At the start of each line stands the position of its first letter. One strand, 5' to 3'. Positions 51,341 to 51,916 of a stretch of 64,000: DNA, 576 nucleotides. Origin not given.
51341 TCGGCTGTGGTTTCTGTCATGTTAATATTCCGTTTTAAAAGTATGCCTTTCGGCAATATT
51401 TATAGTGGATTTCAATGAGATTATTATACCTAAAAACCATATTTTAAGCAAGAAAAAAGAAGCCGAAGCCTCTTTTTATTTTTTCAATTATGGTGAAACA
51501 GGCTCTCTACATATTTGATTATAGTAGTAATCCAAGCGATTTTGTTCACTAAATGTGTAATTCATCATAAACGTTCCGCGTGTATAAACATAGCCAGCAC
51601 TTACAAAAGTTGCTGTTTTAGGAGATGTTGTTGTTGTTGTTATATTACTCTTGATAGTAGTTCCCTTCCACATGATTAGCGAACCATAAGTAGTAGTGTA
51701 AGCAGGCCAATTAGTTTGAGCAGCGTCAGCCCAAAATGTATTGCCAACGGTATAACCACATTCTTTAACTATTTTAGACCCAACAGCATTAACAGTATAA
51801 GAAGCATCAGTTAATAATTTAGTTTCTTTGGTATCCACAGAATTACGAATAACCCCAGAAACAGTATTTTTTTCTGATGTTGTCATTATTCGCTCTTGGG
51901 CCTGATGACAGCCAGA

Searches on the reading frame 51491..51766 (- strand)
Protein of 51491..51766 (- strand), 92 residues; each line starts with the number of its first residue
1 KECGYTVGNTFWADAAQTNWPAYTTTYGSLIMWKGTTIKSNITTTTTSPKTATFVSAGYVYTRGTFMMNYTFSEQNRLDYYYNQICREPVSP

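Call 100: search_solved_structures(query=A6, max_evalue=10, show_alignments=1)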
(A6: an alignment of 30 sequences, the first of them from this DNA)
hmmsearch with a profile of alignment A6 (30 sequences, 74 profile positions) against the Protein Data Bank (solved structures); distinct sequences matched with E-value up to 10: 3.
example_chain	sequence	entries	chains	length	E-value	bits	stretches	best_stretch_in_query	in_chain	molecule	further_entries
1wa8_A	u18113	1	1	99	1.3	12.9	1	11-60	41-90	ESAT-6 LIKE PROTEIN ESXB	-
3fav_A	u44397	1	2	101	1.4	12.8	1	11-60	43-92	ESAT-6-like protein esxB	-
6j19_B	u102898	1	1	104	1.5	12.7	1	11-60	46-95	ESAT-6-like protein EsxB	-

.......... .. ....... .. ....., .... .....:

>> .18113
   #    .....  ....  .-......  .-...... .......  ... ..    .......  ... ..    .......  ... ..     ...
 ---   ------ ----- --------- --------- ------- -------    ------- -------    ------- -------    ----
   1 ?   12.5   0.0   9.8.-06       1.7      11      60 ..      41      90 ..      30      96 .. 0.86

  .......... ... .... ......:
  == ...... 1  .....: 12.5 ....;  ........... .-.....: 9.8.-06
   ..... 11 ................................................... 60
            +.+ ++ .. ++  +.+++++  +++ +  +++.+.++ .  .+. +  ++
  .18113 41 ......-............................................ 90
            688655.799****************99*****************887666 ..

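Call 101: search_protein_families(library=pfam, alignment_id=A6, max_evalue=1)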
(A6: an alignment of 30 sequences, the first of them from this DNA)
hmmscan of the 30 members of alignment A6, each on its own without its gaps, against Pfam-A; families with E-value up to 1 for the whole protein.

A. member 1, seq(92 aa): 0 families

B. families by the number of members that match (of 30 scanned): 8 families
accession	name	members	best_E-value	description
PF12951.13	PATR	1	0.0093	Passenger-associated-transport-repeat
PF01551.29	Peptidase_M23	1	0.037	Peptidase family M23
PF25741.1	Viral_FcR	1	0.039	Viral Fc-gamma receptor-like domain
PF02598.22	Methyltrn_RNA_3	1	0.061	Putative RNA methyltransferase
PF11094.13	UL11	1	0.09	Membrane-associated tegument protein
PF17519.7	DUF5444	1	0.13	Family of unknown function (DUF5444)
PF06200.19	tify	1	0.15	tify domain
PF10740.15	DUF2529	1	0.22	Domain of unknown function (DUF2529)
